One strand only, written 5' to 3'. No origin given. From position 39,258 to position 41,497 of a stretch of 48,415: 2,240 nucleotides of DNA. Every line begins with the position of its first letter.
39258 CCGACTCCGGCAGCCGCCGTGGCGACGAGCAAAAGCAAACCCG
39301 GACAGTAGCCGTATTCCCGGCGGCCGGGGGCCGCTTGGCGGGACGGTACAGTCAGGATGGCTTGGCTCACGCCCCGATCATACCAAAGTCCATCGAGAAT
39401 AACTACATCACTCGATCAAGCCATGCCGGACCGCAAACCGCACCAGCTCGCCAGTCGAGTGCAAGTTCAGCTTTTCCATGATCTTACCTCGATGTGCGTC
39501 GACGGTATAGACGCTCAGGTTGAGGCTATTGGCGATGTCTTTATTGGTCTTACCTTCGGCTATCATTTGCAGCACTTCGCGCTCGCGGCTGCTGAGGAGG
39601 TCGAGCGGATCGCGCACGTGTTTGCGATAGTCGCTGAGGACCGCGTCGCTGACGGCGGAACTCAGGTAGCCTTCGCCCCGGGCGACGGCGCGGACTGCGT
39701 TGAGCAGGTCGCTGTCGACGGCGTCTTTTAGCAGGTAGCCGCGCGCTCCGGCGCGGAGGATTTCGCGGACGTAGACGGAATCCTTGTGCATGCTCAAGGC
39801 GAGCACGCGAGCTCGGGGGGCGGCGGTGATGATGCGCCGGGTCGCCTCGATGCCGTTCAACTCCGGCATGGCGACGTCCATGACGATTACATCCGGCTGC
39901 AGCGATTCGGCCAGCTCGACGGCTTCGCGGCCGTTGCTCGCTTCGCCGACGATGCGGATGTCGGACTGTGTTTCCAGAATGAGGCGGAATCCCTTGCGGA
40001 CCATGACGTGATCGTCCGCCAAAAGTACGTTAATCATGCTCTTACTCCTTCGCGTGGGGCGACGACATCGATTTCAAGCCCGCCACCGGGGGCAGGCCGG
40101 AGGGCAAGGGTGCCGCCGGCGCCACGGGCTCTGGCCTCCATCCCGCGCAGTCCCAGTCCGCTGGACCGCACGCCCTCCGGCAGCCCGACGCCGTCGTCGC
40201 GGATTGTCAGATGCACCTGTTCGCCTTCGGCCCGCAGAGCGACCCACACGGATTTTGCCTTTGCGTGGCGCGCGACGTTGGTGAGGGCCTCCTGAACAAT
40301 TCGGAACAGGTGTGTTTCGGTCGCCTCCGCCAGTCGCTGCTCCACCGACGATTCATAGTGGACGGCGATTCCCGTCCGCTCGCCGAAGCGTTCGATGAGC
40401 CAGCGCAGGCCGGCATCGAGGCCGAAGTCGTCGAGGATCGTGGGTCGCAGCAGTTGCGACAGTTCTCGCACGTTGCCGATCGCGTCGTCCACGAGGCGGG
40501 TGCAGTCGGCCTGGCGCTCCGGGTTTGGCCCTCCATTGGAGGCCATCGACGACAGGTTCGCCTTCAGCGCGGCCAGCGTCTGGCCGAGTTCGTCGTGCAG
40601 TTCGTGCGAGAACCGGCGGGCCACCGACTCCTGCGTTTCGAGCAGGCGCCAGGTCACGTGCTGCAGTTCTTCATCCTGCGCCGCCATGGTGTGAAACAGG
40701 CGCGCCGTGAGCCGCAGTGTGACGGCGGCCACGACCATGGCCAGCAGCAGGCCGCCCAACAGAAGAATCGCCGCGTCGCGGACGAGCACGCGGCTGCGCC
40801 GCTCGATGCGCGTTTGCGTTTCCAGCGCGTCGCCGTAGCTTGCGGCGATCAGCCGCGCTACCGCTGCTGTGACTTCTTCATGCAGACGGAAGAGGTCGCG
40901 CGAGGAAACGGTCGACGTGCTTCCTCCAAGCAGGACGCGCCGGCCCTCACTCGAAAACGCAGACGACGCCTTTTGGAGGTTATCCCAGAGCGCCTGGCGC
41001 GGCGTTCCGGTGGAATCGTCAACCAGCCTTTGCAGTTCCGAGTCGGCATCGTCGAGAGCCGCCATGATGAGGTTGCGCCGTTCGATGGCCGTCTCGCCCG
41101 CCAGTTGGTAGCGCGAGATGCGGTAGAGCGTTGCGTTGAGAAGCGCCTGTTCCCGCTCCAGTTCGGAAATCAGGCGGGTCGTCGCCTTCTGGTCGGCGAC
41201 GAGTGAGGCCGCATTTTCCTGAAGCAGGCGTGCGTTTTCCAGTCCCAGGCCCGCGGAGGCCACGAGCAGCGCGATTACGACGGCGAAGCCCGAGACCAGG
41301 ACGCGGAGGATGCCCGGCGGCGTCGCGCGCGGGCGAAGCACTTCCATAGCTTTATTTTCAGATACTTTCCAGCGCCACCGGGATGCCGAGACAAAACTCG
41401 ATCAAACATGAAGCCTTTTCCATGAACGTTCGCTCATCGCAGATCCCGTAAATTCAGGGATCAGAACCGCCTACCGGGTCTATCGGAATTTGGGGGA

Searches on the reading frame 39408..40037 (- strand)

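Call 9: search_protein_families(library=pfam, proteins=[window:39408-40037:-], max_evalue=0.001)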
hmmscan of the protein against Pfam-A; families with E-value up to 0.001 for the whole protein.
window:39408-40037:- (209 aa): 4 families
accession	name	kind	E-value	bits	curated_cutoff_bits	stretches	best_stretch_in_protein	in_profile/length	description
PF00072.30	Response_reg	-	7.8e-28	97.3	30.2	1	4-116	1-111/111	Response regulator receiver domain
PF00196.25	GerE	-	8e-22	77.1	23.5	1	147-202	2-57/57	Bacterial regulatory proteins, luxR family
PF08281.18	Sigma70_r4_2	-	1.2e-05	25.3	25.7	1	145-190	8-54/54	Sigma-70, region 4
PF04545.22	Sigma70_r4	-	0.00022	21.1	24.1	1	145-190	2-48/50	Sigma-70, region 4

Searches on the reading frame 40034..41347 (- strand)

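Call 9: search_protein_families(library=pfam, proteins=[window:40034-41347:-], max_evalue=0.001)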
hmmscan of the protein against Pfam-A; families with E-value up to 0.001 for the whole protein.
window:40034-41347:- (437 aa): 3 families
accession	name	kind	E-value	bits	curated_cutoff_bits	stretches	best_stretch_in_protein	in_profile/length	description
PF02518.31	HATPase_c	-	7.5e-14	52.5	26.4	1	344-432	3-109/111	Histidine kinase-, DNA gyrase B-, and HSP90-like ATPase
PF07730.19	HisKA_3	-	5.8e-08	33.6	24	1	244-304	3-67/68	Histidine kinase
PF13581.12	HATPase_c_2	-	4.4e-05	23.9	27.4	1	341-388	26-77/127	Histidine kinase-like ATPase domain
